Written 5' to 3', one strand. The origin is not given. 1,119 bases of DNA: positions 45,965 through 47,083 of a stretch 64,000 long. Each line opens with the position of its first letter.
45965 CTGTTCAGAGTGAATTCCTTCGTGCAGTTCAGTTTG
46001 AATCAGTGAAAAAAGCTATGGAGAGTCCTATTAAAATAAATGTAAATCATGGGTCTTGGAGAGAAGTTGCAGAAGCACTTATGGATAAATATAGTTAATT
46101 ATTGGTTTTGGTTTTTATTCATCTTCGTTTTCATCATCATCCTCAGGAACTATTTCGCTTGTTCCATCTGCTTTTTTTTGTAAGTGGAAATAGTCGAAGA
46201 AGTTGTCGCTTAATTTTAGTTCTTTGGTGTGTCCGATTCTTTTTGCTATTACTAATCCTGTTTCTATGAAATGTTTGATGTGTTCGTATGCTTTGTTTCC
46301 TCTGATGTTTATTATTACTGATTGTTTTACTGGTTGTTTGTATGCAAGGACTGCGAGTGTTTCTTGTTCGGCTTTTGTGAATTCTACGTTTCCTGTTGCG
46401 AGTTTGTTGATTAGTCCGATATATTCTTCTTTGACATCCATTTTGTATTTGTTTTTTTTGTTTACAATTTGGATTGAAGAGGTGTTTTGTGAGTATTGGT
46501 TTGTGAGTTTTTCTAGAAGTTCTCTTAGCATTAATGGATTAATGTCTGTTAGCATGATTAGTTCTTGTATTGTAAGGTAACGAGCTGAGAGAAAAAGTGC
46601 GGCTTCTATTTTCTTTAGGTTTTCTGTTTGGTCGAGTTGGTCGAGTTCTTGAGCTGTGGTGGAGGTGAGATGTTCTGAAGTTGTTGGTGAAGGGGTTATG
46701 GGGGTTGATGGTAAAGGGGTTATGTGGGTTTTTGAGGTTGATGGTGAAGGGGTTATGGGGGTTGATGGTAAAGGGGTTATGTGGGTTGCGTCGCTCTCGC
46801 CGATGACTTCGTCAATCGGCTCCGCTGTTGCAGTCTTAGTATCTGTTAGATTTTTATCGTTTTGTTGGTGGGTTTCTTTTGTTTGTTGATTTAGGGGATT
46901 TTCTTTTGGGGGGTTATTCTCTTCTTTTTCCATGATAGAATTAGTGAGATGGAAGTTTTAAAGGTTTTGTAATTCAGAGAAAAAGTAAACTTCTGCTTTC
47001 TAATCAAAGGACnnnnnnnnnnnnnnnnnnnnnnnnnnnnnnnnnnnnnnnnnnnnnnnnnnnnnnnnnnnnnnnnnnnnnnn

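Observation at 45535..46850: GC-rich hairpin and tandem-repeat element embedded in the annotated N-terminus of ScpB, with a sister copy 1.2 kb upstream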

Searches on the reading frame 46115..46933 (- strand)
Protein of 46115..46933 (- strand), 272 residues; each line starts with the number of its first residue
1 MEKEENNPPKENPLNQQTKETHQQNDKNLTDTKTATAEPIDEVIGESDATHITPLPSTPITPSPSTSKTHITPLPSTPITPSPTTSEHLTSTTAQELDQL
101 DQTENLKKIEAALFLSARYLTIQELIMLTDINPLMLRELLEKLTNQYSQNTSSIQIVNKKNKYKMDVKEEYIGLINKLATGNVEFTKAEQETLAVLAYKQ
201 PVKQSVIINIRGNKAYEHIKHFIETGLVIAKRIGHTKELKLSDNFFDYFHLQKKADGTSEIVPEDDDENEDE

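Call 10: search_protein_families(library=pfam, proteins=[window:46115-46933:-], max_evalue=0.01)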
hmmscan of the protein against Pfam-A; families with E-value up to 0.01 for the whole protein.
window:46115-46933:- (272 aa): 1 family
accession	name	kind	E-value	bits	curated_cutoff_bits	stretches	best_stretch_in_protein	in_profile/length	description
PF04079.22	SMC_ScpB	-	6.2e-32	110.8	27.4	1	108-254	2-154/160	Segregation and condensation complex subunit ScpB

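Call 13: find_homologous_proteins(query=window:46115-46933:-)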
Query window:46115-46933:- (272 aa): 2130 proteins with E <= 0.001 among 3530 candidates; the best 120 are listed.
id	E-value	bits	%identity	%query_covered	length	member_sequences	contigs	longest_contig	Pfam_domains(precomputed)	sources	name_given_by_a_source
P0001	4.5e-156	536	93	100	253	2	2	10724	PF04079.23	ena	-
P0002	2.9e-96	340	87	66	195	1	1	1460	PF04079.23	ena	-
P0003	5.7e-87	310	79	64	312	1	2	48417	PF04079.23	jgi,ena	jgi:segregation and condensation protein B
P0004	3.0e-83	297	78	64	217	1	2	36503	PF04079.23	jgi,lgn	-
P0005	1.5e-82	295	74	67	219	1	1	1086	PF04079.23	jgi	-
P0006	3.4e-82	294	72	69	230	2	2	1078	PF04079.23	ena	-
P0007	5.9e-82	293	74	67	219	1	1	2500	PF04079.23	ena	-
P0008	1.0e-81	292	73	67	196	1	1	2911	PF04079.23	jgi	-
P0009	2.3e-81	291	72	66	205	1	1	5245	PF04079.23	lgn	-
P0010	5.0e-81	290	75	64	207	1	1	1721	PF04079.23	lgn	-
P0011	6.4e-81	290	72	69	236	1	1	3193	PF04079.23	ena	-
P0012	6.9e-80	286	72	65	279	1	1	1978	PF04079.23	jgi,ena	-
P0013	8.6e-80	286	67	69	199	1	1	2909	PF04079.23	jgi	jgi:segregation and condensation protein B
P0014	3.1e-79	284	67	70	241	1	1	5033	PF04079.23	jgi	jgi:segregation and condensation protein B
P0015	3.5e-79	284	67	68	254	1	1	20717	PF04079.23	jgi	-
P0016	5.9e-79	283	70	68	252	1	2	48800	PF04079.23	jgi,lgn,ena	-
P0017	1.5e-78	282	70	64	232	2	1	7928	PF04079.23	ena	-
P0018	2.2e-78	282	71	67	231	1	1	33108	PF04079.23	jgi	jgi:segregation and condensation protein B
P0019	3.7e-78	281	70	69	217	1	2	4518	PF04079.23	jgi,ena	-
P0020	8.5e-78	280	75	63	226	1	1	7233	PF04079.23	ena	-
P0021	8.5e-78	280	75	63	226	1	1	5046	PF04079.23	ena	-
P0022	8.5e-78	280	75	63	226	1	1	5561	PF04079.23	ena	-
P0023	2.3e-77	278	69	66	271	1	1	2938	PF04079.23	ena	-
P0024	2.8e-77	278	70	65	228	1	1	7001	PF04079.23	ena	-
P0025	3.6e-77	278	67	69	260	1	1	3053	PF04079.23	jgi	-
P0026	4.4e-77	277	69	66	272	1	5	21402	PF04079.23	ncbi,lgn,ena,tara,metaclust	tara:strand:- start:755 stop:1573 length:819 start_codon:yes stop_codon:yes gene_type:complete|metac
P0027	1.4e-76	276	70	68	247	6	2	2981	PF04079.23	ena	-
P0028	2.7e-76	275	70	66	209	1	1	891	PF04079.23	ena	-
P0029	3.2e-76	274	67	68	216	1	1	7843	PF04079.23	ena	-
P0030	5.0e-76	274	70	65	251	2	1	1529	PF04079.23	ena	-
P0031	1.0e-75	273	72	63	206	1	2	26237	PF04079.23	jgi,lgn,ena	-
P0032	1.5e-75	272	72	63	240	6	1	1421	PF04079.23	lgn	-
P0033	1.7e-75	272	67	68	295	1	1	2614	PF04079.23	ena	-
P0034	2.2e-75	272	67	67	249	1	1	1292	PF04079.23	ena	-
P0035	2.6e-75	271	67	66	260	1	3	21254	PF04079.23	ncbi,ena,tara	tara:strand:- start:371 stop:1153 length:783 start_codon:yes stop_codon:yes gene_type:complete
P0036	3.6e-75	271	67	68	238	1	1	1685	PF04079.23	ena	-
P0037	3.8e-75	271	69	66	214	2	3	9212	PF04079.23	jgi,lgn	-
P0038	4.5e-75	271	68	66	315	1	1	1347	PF04079.23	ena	-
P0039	5.5e-75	270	69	65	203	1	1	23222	PF04079.23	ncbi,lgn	ncbi:MAG: SMC-Scp complex subunit ScpB [archaeon]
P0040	1.3e-74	269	69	65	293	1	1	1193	PF04079.23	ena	-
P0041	1.4e-74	269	69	67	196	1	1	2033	PF04079.23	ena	-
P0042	2.0e-74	269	66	69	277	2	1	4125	PF04079.23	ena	-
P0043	6.1e-74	267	69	64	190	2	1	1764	PF04079.23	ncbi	-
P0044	6.2e-74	267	64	70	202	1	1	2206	PF04079.23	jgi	jgi:segregation and condensation protein B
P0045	6.6e-74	267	67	65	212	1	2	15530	PF04079.23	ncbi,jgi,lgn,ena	ncbi:MAG: SMC-Scp complex subunit ScpB [Candidatus Pacearchaeota archaeon]|jgi:segregation and conde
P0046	7.4e-74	267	69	67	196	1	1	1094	PF04079.23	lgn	-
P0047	8.9e-74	266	70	62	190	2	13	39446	PF04079.23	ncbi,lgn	-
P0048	1.2e-73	266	66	67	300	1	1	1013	PF04079.23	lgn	-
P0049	1.3e-73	266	70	64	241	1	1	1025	PF04079.23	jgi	jgi:segregation and condensation protein B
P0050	1.6e-73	266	65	68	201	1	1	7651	PF04079.23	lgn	-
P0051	1.6e-73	266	70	63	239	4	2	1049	PF04079.23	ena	-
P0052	1.7e-73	265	66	68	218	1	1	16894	PF04079.23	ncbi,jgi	-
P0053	1.7e-73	265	69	68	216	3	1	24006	PF04079.23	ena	-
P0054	2.2e-73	265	67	64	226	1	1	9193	PF04079.23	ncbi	-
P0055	2.9e-73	265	69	63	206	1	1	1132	PF04079.23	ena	-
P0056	5.0e-73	264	72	55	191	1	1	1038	PF04079.23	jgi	jgi:segregation and condensation protein B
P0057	9.3e-73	263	67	67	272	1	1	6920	PF04079.23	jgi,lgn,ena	-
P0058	1.0e-72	263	67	67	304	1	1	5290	PF04079.23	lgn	-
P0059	1.1e-72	263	66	64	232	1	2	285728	PF04079.23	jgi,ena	jgi:segregation and condensation protein B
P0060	1.3e-72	263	66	67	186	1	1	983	PF04079.23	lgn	-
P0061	1.3e-72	263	71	63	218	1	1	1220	PF04079.23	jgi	jgi:segregation and condensation protein B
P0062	1.3e-72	263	66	67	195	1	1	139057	PF04079.23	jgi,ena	-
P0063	1.8e-72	262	65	68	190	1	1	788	PF04079.23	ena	-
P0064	2.0e-72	262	68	68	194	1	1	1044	PF04079.23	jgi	jgi:segregation and condensation protein B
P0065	2.0e-72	262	64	67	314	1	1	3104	PF04079.23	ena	-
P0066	2.1e-72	262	67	65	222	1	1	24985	PF04079.23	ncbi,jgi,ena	-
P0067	2.1e-72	262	68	67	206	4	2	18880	PF04079.23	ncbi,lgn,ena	ncbi:MAG: SMC-Scp complex subunit ScpB [Nanoarchaeota archaeon]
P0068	2.2e-72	262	68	66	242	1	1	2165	PF04079.23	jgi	-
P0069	2.2e-72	262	65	71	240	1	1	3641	PF04079.23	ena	-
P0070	2.7e-72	262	71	64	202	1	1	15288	PF04079.23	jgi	jgi:segregation and condensation protein B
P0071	2.9e-72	261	70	62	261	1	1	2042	PF04079.23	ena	-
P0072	3.0e-72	261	68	63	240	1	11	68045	PF04079.23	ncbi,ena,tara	tara:strand:+ start:11002 stop:11724 length:723 start_codon:yes stop_codon:yes gene_type:complete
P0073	4.4e-72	261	68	66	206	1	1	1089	PF04079.23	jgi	jgi:segregation and condensation protein B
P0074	4.5e-72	261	65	68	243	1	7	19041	PF04079.23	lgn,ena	-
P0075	4.8e-72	261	67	67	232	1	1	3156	PF04079.23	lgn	-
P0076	5.2e-72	261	65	67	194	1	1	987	PF04079.23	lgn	-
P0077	5.3e-72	261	66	67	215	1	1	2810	PF04079.23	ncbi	-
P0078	5.4e-72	261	60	78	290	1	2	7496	PF04079.23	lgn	-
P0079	5.8e-72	260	66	66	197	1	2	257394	PF04079.23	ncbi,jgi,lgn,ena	ncbi:MAG: SMC-Scp complex subunit ScpB [Candidatus Pacearchaeota archaeon]|jgi:segregation and conde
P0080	5.9e-72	260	62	69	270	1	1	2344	PF04079.23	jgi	-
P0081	5.9e-72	260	69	62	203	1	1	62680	PF04079.23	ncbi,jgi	-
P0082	6.1e-72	260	66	66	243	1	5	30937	PF04079.23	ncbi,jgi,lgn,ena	-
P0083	6.8e-72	260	67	66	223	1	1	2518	PF04079.23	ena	-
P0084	7.0e-72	260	68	67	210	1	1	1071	PF04079.23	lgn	-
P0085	7.3e-72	260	68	63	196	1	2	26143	PF04079.23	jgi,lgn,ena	-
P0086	8.2e-72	260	67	63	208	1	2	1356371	PF04079.23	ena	-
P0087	8.4e-72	260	72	61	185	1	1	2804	PF04079.23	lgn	-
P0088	9.0e-72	260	66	68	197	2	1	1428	PF04079.23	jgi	jgi:segregation and condensation protein B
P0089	9.9e-72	260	65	68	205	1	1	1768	PF04079.23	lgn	-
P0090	1.0e-71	260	68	67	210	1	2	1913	PF04079.23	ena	-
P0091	1.0e-71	260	68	67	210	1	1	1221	PF04079.23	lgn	-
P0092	1.2e-71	259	67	67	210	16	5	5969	PF04079.23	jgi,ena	jgi:segregation and condensation protein B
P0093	1.5e-71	259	66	63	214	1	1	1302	PF04079.23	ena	-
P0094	1.6e-71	259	64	68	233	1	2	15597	PF04079.23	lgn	-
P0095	1.6e-71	259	62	71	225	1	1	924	PF04079.23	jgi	-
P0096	1.8e-71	259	67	65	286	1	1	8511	PF04079.23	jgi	-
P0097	1.9e-71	259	70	62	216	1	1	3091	PF04079.23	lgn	-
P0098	2.3e-71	259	70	61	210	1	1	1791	PF04079.23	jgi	jgi:segregation and condensation protein B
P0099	2.4e-71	258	68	62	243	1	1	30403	PF04079.23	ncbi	-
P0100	2.7e-71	258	64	67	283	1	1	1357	PF04079.23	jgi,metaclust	metaclust:\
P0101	2.7e-71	258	68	64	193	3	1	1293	PF04079.23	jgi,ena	-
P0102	2.7e-71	258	67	67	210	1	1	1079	PF04079.23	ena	-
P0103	2.9e-71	258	67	63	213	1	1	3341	PF04079.23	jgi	jgi:segregation and condensation protein B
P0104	3.3e-71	258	66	66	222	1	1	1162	PF04079.23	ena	-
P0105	3.4e-71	258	66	65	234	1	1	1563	PF04079.23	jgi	jgi:segregation and condensation protein B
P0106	3.5e-71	258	67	63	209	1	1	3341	PF04079.23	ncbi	-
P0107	3.5e-71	258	65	67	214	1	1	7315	PF04079.23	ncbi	-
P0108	3.7e-71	258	68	65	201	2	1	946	PF04079.23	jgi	jgi:segregation and condensation protein B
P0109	4.8e-71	257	66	67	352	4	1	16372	PF04079.23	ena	-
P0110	5.1e-71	257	67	67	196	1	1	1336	PF04079.23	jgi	jgi:segregation and condensation protein B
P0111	5.1e-71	257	67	62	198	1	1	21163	PF04079.23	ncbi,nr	ncbi:MAG: SMC-Scp complex subunit ScpB [Candidatus Nanoarchaeia archaeon]|nr:SMC-Scp complex subunit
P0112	5.6e-71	257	64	68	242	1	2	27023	PF04079.23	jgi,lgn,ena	-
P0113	6.2e-71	257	64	66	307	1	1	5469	PF04079.23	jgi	-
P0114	6.2e-71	257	70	61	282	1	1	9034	PF04079.23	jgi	jgi:segregation and condensation protein B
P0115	6.2e-71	257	67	61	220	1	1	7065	PF04079.23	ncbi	-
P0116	6.4e-71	257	67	63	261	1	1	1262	PF04079.23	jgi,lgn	-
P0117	6.5e-71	257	66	65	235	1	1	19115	PF04079.23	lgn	-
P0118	7.0e-71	257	66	67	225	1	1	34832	PF04079.23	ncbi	-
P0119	7.3e-71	257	71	61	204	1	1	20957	PF04079.23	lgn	-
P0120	7.9e-71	257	67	64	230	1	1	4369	PF04079.23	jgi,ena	-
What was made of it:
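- On SMC_ScpB (PF04079), host gene: 2130 homologs, named ScpB in Pacearchaeota/Nanoarchaeota MAGs (call 13).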

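Call 16: find_encoding_contigs(protein=P0001, flank=10000, max_places=4)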
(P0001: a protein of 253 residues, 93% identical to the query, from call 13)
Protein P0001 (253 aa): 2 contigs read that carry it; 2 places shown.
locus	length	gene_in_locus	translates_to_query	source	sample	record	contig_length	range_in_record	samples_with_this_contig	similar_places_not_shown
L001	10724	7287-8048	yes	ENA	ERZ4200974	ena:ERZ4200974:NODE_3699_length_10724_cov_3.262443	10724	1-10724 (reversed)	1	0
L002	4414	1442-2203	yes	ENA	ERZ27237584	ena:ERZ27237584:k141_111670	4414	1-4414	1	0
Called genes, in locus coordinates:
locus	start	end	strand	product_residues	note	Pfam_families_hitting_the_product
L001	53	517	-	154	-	-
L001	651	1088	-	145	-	-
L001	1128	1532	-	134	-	PF01849:NAC, PF19026:UBA_HYPK (weak)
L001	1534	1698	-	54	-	PF03911:Sec61_beta (weak)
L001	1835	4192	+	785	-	PF00133:tRNA-synt_1, PF09334:tRNA-synt_1g, PF01406:tRNA-synt_1e (weak), PF08264:Anticodon_1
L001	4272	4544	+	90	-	-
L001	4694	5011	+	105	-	-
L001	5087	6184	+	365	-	PF03463:eRF1_1, PF18854:baeRF_family10, PF03464:eRF1_2, PF18859:acVLRF1, PF03465:eRF1_3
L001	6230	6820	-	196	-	-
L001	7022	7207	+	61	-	-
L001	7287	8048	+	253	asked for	PF04079:SMC_ScpB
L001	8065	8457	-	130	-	-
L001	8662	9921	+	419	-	PF13506:Glyco_transf_21, PF00535:Glycos_transf_2, PF10111:Glyco_tranf_2_2, PF13641:Glyco_tranf_2_3, PF01644:Chitin_synth_1 (weak), PF03142:Chitin_synth_2, PF13632:Glyco_trans_2_3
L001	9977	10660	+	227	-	-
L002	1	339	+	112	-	?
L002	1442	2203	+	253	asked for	PF04079:SMC_ScpB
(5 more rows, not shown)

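Call 17: find_encoding_contigs(protein=P0003, flank=10000, max_places=4)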
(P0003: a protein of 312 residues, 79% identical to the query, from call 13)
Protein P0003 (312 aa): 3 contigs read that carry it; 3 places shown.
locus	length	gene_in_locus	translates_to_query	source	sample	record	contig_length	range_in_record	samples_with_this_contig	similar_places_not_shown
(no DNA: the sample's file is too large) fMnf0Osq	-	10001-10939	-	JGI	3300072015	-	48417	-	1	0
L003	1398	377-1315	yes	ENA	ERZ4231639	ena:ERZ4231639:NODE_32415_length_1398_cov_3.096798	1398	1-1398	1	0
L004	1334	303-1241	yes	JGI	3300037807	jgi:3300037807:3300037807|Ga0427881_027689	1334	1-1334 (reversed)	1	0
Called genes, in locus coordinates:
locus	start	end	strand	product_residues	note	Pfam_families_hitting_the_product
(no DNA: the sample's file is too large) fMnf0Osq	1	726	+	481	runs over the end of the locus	PF00133:tRNA-synt_1, PF01406:tRNA-synt_1e, PF09334:tRNA-synt_1g, PF00133:tRNA-synt_1, PF01406:tRNA-synt_1e (weak), PF19303:Anticodon_3 (weak), PF08264:Anticodon_1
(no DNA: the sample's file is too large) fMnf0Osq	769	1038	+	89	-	PF01817:CM_2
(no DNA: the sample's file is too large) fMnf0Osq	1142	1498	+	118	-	-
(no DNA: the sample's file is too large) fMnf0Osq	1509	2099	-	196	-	PF09997:DUF2238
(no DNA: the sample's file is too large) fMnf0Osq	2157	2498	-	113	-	-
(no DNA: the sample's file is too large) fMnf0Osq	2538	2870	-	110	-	PF01588:tRNA_bind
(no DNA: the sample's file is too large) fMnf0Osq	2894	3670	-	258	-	PF00142:Fer4_NifH (faint), PF01656:CbiA, PF06564:CBP_BcsQ, PF10609:ParA, PF13614:AAA_31, PF13500:AAA_26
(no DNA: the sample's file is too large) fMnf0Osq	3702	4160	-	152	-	-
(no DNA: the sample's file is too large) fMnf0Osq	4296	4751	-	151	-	-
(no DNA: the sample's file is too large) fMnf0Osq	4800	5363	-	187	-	PF01936:NYN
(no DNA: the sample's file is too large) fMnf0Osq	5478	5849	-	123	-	PF01849:NAC, PF19026:UBA_HYPK (weak)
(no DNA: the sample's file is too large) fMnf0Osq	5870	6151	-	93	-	PF03911:Sec61_beta (weak)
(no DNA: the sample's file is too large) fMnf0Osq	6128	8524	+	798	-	PF00133:tRNA-synt_1, PF09334:tRNA-synt_1g, PF01406:tRNA-synt_1e (weak), PF08264:Anticodon_1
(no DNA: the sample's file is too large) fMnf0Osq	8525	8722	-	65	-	-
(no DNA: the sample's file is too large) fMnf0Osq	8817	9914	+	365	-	PF03463:eRF1_1, PF18854:baeRF_family10, PF03464:eRF1_2, PF18859:acVLRF1, PF03465:eRF1_3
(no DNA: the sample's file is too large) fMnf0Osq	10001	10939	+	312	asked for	PF04079:SMC_ScpB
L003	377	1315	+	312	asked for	PF04079:SMC_ScpB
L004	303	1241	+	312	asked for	PF04079:SMC_ScpB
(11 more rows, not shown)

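Call 36: find_encoding_contigs(protein=P0002, flank=10000, max_places=3)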
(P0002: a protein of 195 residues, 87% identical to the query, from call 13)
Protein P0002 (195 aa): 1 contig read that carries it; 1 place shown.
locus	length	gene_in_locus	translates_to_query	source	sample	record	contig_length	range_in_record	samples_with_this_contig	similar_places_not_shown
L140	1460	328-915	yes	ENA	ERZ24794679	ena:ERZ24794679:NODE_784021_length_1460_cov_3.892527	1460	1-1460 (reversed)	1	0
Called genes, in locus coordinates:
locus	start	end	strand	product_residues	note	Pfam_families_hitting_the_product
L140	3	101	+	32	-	?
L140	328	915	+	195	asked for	PF04079:SMC_ScpB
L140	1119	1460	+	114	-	?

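Call 37: find_encoding_contigs(protein=P0004, flank=10000, max_places=3)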
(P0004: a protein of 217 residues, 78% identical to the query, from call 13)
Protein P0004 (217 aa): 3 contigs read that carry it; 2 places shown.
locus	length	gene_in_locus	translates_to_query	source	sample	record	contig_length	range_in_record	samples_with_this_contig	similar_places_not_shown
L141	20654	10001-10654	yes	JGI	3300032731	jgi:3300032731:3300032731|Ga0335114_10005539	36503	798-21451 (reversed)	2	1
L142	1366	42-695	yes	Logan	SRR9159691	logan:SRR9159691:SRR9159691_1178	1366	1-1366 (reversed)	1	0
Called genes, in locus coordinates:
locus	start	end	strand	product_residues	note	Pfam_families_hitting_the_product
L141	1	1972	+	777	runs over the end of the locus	PF00133:tRNA-synt_1, PF09334:tRNA-synt_1g, PF01406:tRNA-synt_1e (weak), PF09334:tRNA-synt_1g, PF08264:Anticodon_1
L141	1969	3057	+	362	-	PF03463:eRF1_1, PF18854:baeRF_family10, PF03464:eRF1_2, PF18859:acVLRF1, PF03465:eRF1_3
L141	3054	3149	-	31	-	-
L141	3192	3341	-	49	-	-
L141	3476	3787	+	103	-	-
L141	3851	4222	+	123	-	-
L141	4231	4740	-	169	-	PF10096:DUF2334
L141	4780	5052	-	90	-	-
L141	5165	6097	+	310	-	-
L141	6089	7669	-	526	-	PF02384:N6_Mtase, PF13649:Methyltransf_25 (faint), PF07669:Eco57I, PF12950:TaqI_C (weak)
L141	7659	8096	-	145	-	-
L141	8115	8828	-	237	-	PF13610:DDE_Tnp_IS240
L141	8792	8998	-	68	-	-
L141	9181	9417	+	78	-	-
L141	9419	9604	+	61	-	-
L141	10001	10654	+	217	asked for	PF04079:SMC_ScpB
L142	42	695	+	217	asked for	PF04079:SMC_ScpB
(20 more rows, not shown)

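Call 79: predict_structure(alignment_id=A9)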
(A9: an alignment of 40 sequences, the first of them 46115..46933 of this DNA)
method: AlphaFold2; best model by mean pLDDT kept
length: 272 residues; sequences in the alignment: 40
mean_pLDDT: 59.7   pTM: 0.35
mean pLDDT of the five models: 59.7, 59.3, 54.9, 54.9, 41.5
residues with pLDDT >= 90: 10; 70-90: 97; 50-70: 48; < 50: 117
segments of 3 or more residues with pLDDT < 50: 1-7, 9-12, 14-53, 55-61, 63-89, 198-212, 258-272
pLDDT, mean of each block of 10 residues (from residue 1): 42 38 32 34 33 39 37 39 43 62 86 87 89 88 84 85 87 76 69 58 36 58 75 72 71 54 41 35
secondary structure, 60 per line:
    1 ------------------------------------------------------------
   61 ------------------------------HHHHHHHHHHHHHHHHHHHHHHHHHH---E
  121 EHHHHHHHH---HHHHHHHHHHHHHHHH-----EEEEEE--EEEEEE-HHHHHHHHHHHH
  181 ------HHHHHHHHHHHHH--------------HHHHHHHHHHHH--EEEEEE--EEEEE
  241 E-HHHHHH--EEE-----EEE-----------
elements in order: H91-116 H122-129 H133-148 E154-159 E162-167 H169-180 H187-199 H214-225 E228-233 E236-241 H243-248 E251-253 E259-261
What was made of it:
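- Residues 1-89 have pLDDT below 50, and a helix starts at residue 91 (call 79).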

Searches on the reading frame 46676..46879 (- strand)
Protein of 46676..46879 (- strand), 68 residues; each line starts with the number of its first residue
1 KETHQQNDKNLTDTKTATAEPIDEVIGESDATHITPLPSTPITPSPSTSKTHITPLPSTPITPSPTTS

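Call 82: find_homologous_proteins(query=window:46676-46879:-, max_evalue=10)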
Query seq(68 aa): 39 candidates shared short words with the query, none scored E <= 10.
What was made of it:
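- Tried and rejected: No hit (call 82).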
